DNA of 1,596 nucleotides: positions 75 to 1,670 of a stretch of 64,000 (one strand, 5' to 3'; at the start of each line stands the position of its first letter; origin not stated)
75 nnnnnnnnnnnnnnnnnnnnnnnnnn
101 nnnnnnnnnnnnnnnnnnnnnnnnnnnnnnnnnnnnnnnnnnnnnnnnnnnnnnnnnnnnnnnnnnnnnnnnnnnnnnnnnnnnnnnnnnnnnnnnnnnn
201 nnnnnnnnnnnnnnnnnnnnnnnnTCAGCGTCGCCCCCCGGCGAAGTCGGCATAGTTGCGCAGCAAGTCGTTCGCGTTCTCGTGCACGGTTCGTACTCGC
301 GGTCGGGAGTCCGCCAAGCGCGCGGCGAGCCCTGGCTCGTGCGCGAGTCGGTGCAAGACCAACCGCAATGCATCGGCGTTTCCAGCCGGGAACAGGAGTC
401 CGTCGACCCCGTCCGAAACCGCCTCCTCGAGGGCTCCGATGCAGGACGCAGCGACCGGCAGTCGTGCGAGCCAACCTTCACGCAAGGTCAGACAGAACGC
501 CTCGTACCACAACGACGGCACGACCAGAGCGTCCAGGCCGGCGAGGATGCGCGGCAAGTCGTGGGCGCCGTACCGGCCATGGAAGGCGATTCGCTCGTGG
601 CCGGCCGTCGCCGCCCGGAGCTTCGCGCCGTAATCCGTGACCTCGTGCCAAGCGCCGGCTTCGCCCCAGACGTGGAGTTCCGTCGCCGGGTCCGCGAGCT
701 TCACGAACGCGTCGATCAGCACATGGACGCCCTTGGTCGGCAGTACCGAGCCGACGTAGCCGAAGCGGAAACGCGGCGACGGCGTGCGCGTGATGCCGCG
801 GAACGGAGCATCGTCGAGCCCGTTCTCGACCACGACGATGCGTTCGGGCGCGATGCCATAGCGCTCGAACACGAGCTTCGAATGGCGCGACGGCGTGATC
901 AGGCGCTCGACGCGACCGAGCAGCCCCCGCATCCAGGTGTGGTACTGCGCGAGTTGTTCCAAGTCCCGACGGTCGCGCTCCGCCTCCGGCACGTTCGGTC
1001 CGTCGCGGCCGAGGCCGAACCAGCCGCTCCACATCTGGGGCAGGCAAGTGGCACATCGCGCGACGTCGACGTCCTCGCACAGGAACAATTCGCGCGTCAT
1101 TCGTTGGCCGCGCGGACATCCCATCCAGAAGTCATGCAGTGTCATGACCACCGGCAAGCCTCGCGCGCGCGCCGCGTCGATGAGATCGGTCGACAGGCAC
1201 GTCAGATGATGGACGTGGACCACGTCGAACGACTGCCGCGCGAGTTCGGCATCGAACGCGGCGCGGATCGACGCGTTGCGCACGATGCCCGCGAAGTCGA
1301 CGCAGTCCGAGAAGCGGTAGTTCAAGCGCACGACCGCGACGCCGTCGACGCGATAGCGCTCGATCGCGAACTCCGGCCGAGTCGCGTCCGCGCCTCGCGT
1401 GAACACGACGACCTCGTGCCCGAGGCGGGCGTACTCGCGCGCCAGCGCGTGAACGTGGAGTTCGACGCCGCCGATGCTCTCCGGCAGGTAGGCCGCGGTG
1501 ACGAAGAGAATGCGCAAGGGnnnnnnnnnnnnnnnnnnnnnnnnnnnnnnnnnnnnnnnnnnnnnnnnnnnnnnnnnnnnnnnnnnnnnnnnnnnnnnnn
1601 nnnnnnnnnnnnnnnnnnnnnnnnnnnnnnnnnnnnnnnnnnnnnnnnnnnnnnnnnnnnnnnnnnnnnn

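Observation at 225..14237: Tandem family of GT4 paralogs sharing a conserved Cys4 (C-x13-14-C-x8-10-C-x2-C) insert after an (M)TLHDF motif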

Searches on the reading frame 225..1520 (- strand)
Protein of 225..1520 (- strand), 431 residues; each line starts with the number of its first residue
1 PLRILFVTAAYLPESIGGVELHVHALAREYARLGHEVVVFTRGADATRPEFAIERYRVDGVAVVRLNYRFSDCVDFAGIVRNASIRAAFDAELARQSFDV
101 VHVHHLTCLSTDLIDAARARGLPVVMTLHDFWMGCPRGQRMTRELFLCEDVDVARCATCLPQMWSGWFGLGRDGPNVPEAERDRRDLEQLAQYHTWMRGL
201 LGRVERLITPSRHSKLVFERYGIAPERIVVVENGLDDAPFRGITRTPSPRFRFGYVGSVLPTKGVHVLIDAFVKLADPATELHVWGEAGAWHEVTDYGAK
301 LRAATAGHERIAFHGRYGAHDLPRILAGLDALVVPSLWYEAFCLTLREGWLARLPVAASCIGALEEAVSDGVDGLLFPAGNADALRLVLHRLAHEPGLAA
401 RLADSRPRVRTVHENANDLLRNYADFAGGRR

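Call 4: search_protein_families(library=pfam, proteins=[window:225-1520:-], max_evalue=0.01)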
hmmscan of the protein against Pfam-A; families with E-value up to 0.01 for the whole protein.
window:225-1520:- (431 aa): 5 families
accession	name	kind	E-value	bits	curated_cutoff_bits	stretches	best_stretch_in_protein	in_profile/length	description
PF13439.12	Glyco_transf_4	-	1e-27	97.7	28.5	2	16-133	1-108/170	Glycosyltransferase Family 4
PF13692.12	Glyco_trans_1_4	-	1.3e-20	74.5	27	1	251-392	2-139/142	Glycosyl transferases group 1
PF00534.26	Glycos_transf_1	-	2.4e-20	73.2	26.4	1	243-403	8-166/172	Glycosyl transferases group 1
PF13579.12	Glyco_trans_4_4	-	7.1e-20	72.4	29.7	2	17-150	1-122/158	Glycosyl transferase 4-like domain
PF08323.17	Glyco_transf_5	-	0.00017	21.8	22.7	1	3-51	1-50/239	Starch synthase catalytic domain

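Call 28: search_protein_families(library=ncbifam, proteins=[window:225-1520:-], max_evalue=0.001)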
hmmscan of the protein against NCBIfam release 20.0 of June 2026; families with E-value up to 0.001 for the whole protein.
window:225-1520:- (431 aa): 19 families
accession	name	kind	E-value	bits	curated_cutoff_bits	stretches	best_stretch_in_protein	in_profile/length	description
TIGR03449.1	mycothiol_MshA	equivalog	3.2e-16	59.2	462.5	1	204-407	165-381/406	D-inositol-3-phosphate glycosyltransferase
TIGR03088.1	stp2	hypoth_equivalog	1.6e-13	50.4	409.05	1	179-403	111-346/374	TIGR03088 family PEP-CTERM/XrtA system glycosyltransferase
TIGR02149.1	glgA_Coryne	subfamily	3.7e-13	49.4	302.4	1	206-387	147-341/391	glycogen synthase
TIGR04063.1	stp3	hypoth_equivalog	4e-12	45.7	442.05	1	222-398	176-363/397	TIGR04063 family PEP-CTERM/XrtA system glycosyltransferase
NF041876.1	EPS_EpsE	equivalog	1.4e-10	41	400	1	223-410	183-377/389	exopolysaccharide biosynthesis GT4 family glycosyltransferase EpsE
NF041010.1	glycosy_Agl16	equivalog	1.3e-09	37.4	575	1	3-70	2-68/352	glycosylation protein Agl16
TIGR04047.1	MSMEG_0565_glyc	hypoth_equivalog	4.2e-09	36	259.85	1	17-129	13-118/373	MSMEG_0565 family glycosyltransferase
TIGR04157.1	glyco_rSAM_CFB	subfamily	1.3e-08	34.3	400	1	198-383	164-354/406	TIGR04157 family glycosyltransferase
NF053513.1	Gtran_IagA_BgsA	equivalog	3e-06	26.5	460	0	193-241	95-142/333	LTA glycolipid anchor biosynthesis glycosyltransferase, IagA/BgsA family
NF038298.1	EPS_HpsO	equivalog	3.7e-06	26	575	1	250-405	201-362/388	hormogonium polysaccharide biosynthesis glycosyltransferase HpsO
TIGR02095.1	glgA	subfamily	6.1e-06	25.2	328.45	1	253-391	297-437/477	glycogen/starch synthase, ADP-glucose type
NF012028.0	PRK15484.1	subfamily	6.2e-06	25.5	618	1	254-375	197-323/380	lipopolysaccharide N-acetylglucosaminyltransferase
NF038229.1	Glyco4_Geo_Pelo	equivalog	2.8e-05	23.3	400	1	231-410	138-317/338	GPMC system family 4 glycosyltransferase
NF001901.0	PRK00654.1-5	equivalog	3.4e-05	22.5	649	1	261-397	327-458/502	glycogen synthase GlgA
NF038011.1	PelF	equivalog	3.7e-05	23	100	1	222-368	276-422/489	GT4 family glycosyltransferase PelF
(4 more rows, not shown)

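Call 37: search_dna_similar(query=window:225-1520:-, collection=plasmids, mode=protein, max_rows=30, max_evalue=1e-10)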
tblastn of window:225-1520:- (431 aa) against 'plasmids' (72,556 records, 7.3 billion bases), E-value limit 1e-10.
Records with a match: 149; places in all: 320; records where one place covers at least 80% of the query: 128.
Best place of each record, by identity: <60% 149.
By first word of the organism name: Sinorhizobium 78; Azospirillum 14; Ensifer 9; Paracoccus 9; Phyllobacterium 5; Streptomyces 3; Arsenophonus 3; Halomarina 2; Rickettsia 2; Neorhizobium 2; and 19 more.
By predicted mobility (MOB-suite, as given by PLSDB): non-mobilizable 71; mobilizable 63; conjugative 15.
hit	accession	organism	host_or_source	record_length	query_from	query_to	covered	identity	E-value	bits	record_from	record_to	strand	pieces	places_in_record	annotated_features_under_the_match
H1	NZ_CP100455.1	Halomarina sp. BND7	cell culture,sediment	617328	2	425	98%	35.0%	2e-38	155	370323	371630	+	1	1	glycosyltransferase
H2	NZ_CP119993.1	Halomarina sp. PSR21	cell culture,saline soil from Tarim ...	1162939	2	425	98%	33.8%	5e-40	160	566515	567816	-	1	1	record has no annotation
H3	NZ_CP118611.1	Ensifer adhaerens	Pure isolate,Rhizosphere of Cyperus ...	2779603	3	403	93%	31.3%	1e-32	138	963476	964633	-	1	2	none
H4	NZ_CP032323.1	Azospirillum argentinense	soil sample,Agricultural field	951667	3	429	99%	29.3%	6e-36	148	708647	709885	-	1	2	glycosyltransferase family 4 protein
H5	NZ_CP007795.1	Azospirillum argentinense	Triticum aestivum L.,Root,wheat ...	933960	3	429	99%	29.3%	8e-36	147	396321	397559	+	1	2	glycosyltransferase family 4 protein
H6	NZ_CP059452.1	Azospirillum brasilense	Prokaryotes,soil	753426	3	429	99%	29.3%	9e-36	147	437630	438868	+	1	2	glycosyltransferase family 4 protein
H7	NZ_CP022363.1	Azospirillum sp. TSH58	single cell,paddy soils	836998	3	429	99%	28.9%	1e-35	147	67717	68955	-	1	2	glycosyltransferase family 4 protein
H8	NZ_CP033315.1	Azospirillum brasilense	rhizosphere soil of Digitaria ...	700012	3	429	99%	28.7%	1e-35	147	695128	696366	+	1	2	glycosyltransferase family 4 protein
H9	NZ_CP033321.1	Azospirillum brasilense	rhizosphere soil of Cynodon ...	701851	3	429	99%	28.7%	1e-35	147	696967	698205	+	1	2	glycosyltransferase family 4 protein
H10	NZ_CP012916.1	Azospirillum brasilense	Digitaria eriantha,microbe,root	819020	3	429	99%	28.7%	1e-35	147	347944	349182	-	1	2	glycosyltransferase family 4 protein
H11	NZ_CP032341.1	Azospirillum brasilense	soil sample,Agricultural field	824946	3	429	99%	28.7%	1e-35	147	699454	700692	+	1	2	glycosyltransferase family 4 protein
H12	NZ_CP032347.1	Azospirillum brasilense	soil sample,Agricultural field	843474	3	429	99%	28.7%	1e-34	144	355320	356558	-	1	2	glycosyltransferase family 4 protein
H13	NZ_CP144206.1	Sinorhizobium chiapasense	mixed culture,rhizosphere soil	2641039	3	403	93%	30.5%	2e-26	120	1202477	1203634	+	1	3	none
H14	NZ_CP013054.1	Sinorhizobium americanum CCGM7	Phaseolus vulgaris,root nodules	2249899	3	403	93%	30.1%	6e-29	127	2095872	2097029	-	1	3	none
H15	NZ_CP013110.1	Sinorhizobium americanum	Vachellia farnesiana,cell culture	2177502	3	398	92%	30.4%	2e-28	125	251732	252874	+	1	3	record has no annotation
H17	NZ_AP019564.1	Rickettsia asiatica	Ixodes ovatus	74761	2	431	100%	27.6%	9e-40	159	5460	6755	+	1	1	glycosyltransferase | NAD(P)-dependent oxidoreductase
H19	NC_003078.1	Sinorhizobium meliloti 1021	-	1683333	2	403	93%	29.5%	2e-28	125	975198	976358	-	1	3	none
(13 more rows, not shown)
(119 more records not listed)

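Call 38: get_annotated_region(hit=H19, flank=9000)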
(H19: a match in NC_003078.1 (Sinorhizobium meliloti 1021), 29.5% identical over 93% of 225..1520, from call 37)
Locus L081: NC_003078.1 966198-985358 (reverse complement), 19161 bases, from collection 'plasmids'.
description: Sinorhizobium meliloti 1021 plasmid pSymB, complete sequence
organism: Sinorhizobium meliloti 1021 (NCBI taxid 266834)
taxonomy: Bacteria; Pseudomonadota; Alphaproteobacteria; Hyphomicrobiales; Rhizobiaceae; Sinorhizobium; Sinorhizobium meliloti; Sinorhizobium meliloti 1021
host: -; source: -; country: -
typing (MOB-suite, as given by PLSDB): mobilizable; relaxase MOBQ
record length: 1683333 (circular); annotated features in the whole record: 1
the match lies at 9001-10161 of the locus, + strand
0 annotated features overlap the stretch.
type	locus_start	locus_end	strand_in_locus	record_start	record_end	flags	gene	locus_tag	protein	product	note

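Call 45: search_solved_structures(query=A1, max_evalue=0.001, show_alignments=3)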
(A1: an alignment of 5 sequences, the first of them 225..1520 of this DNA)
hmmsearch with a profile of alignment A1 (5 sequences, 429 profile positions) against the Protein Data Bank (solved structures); distinct sequences matched with E-value up to 0.001: 89 (the best 60 are shown).
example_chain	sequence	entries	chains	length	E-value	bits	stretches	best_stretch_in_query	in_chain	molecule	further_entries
7qsg_A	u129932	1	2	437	1.3e-29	106.8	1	192-419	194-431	D-inositol 3-phosphate glycosyltransferase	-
4xso_B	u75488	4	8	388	1.1e-25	93.8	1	198-418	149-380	Alr3699 protein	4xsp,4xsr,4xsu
6kih_A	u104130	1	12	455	3.3e-24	88.9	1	183-404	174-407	Tll1590 protein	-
5zer_A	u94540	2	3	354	2.6e-22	82.6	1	244-416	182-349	UDP-glucose:tetrahydrobiopterin glucosyltransferase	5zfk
5ze7_B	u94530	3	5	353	3.5e-22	82.2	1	244-415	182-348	UDP-glucose:tetrahydrobiopterin glucosyltransferase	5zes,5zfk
3c4q_A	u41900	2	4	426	9.4e-21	77.5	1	208-421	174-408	Predicted glycosyltransferases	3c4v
3c48_A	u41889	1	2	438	1.2e-20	77.2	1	208-421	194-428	Predicted glycosyltransferases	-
7fg9_A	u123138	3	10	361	2.9e-19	72.6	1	243-418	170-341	Glycosyl transferase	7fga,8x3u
8x3q_C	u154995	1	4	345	3.4e-19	72.4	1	243-416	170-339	Glycosyl transferase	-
3oka_A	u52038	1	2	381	4.9e-19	71.9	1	249-398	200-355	GDP-mannose-dependent alpha-(1-6)-phosphatidylinositol monomannoside mannosyltransferase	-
3okc_A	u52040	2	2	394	4.9e-19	71.9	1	249-398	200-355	GDP-mannose-dependent alpha-(1-6)-phosphatidylinositol monomannoside mannosyltransferase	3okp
3fro_A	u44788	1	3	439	2.2e-17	66.4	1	245-411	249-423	GlgA glycogen synthase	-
9v0l_A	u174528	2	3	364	2.2e-17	66.4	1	244-384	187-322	tetrahydrobiopterin glucosyltransferases | tetrahydrobiopterin glucosyltransferase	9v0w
2bis_A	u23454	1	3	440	2.2e-17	66.4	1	245-411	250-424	GLGA GLYCOGEN SYNTHASE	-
3l01_A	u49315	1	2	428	2.6e-17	66.2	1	245-403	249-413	GlgA glycogen synthase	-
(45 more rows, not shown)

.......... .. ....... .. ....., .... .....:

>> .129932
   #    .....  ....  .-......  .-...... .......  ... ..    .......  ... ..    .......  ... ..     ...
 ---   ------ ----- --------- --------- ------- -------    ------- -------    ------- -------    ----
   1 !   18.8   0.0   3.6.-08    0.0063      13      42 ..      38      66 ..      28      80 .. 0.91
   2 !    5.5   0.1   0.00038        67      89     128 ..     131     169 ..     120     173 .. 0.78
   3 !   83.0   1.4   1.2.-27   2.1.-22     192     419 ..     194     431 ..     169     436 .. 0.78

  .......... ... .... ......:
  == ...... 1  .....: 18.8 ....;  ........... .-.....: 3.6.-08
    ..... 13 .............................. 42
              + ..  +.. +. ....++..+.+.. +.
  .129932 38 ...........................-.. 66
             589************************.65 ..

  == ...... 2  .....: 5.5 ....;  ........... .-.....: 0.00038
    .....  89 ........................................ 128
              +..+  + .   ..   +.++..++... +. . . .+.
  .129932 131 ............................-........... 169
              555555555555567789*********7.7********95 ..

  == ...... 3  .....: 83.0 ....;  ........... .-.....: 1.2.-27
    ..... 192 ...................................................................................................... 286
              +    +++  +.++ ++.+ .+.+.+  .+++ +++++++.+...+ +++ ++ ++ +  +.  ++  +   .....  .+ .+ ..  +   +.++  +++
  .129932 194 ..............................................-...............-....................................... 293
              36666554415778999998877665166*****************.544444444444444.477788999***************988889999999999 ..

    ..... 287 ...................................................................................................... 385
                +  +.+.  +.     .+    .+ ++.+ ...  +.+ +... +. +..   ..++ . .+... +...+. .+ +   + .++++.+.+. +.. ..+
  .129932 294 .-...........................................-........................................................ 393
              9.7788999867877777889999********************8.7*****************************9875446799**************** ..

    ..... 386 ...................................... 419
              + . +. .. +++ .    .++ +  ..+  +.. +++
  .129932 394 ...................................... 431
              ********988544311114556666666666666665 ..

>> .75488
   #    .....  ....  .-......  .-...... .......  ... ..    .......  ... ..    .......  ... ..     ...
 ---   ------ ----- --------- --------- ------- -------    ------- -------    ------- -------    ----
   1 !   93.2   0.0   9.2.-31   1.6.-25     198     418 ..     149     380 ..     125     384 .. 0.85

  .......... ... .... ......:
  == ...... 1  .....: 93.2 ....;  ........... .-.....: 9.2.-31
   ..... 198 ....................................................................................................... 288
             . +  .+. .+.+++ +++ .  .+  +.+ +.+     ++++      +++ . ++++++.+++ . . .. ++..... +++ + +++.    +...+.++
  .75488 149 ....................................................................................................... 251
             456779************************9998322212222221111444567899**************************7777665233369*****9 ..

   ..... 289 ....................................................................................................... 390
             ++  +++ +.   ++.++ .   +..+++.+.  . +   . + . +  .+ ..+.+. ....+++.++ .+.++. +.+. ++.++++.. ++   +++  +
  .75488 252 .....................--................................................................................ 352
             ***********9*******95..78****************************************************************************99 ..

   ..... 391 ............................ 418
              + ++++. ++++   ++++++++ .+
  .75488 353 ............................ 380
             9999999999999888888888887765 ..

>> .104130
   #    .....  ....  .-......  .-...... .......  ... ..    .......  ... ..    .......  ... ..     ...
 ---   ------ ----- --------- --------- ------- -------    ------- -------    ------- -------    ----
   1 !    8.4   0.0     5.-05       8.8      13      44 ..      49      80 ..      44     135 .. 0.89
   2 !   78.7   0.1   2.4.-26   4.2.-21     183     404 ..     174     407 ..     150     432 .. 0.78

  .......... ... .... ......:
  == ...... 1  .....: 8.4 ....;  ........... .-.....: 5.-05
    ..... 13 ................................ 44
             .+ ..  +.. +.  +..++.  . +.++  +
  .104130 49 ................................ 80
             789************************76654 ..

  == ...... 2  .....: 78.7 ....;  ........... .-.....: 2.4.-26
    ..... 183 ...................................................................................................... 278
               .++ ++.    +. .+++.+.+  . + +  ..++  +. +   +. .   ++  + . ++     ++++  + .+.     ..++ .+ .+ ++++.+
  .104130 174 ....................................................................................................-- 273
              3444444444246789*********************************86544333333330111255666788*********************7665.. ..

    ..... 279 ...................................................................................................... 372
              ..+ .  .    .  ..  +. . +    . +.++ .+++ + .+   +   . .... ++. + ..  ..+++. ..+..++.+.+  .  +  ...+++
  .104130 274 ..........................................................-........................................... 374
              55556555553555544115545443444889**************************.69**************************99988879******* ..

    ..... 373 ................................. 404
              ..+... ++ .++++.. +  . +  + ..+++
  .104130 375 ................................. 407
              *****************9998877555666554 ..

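Call 64: get_annotated_region(hit=H1, flank=300)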
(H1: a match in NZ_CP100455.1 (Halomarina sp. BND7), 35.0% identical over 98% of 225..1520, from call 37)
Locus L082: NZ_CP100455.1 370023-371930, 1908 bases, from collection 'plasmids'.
description: Halomarina sp. BND7 plasmid unnamed1, complete sequence
organism: Halomarina sp. BND7 (NCBI taxid 2961599)
taxonomy: Archaea; Euryarchaeota; Halobacteria; Halobacteriales; Haloarculaceae; Halomarina; Halomarina sp. BND7
host: -; source: cell culture,sediment; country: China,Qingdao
typing (MOB-suite, as given by PLSDB): non-mobilizable
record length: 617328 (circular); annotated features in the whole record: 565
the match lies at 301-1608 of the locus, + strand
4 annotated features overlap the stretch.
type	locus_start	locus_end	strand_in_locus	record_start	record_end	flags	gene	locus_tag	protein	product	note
CDS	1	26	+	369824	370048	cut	-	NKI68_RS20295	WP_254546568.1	hypothetical protein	-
CDS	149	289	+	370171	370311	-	-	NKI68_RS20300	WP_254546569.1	rubrerythrin-like domain-containing protein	-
CDS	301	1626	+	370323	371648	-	-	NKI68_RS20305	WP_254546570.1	glycosyltransferase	-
CDS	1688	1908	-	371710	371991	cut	-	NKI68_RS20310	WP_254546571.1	hypothetical protein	-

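Call 65: get_annotated_region(hit=H4, flank=300)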
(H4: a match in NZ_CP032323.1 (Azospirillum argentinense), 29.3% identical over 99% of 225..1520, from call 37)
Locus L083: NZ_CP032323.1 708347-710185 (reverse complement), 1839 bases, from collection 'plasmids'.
description: Azospirillum argentinense strain MTCC4035 plasmid p2, complete sequence
organism: Azospirillum argentinense (NCBI taxid 2970906)
taxonomy: Bacteria; Pseudomonadota; Alphaproteobacteria; Rhodospirillales; Azospirillaceae; Azospirillum; Azospirillum argentinense
host: -; source: soil sample,Agricultural field; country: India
typing (MOB-suite, as given by PLSDB): non-mobilizable
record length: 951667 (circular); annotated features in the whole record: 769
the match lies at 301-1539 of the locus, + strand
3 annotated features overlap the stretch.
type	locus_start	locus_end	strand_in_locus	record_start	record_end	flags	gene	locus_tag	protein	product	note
CDS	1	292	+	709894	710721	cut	-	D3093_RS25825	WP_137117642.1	class I SAM-dependent methyltransferase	-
CDS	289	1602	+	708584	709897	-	-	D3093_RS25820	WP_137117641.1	glycosyltransferase family 4 protein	-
CDS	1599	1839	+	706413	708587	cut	-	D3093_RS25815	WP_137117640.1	hypothetical protein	-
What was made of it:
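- The family is equally present in aerobes such as Sinorhizobium, Azospirillum and Halomarina (calls 37, 64, 65).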

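Call 66: get_annotated_region(hit=H17, flank=300)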
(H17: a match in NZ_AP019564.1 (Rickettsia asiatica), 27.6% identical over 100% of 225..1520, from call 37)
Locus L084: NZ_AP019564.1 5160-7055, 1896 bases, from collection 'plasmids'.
description: Rickettsia asiatica strain Maytaro1284 plasmid pRA1, complete sequence
organism: Rickettsia asiatica (NCBI taxid 238800)
taxonomy: Bacteria; Pseudomonadota; Alphaproteobacteria; Rickettsiales; Rickettsiaceae; Rickettsia; Rickettsia asiatica
host: -; source: Ixodes ovatus; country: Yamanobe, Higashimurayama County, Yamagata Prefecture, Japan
typing (MOB-suite, as given by PLSDB): non-mobilizable; replicon rep_cluster_1989,rep_cluster_41; mating-pair formation MPF_F
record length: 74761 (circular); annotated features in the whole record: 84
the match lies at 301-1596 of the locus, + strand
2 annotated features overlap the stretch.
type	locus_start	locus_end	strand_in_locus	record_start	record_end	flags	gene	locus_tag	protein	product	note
CDS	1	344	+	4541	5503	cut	-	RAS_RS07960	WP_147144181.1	NAD(P)-dependent oxidoreductase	-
CDS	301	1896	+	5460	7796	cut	-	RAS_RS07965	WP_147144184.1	glycosyltransferase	-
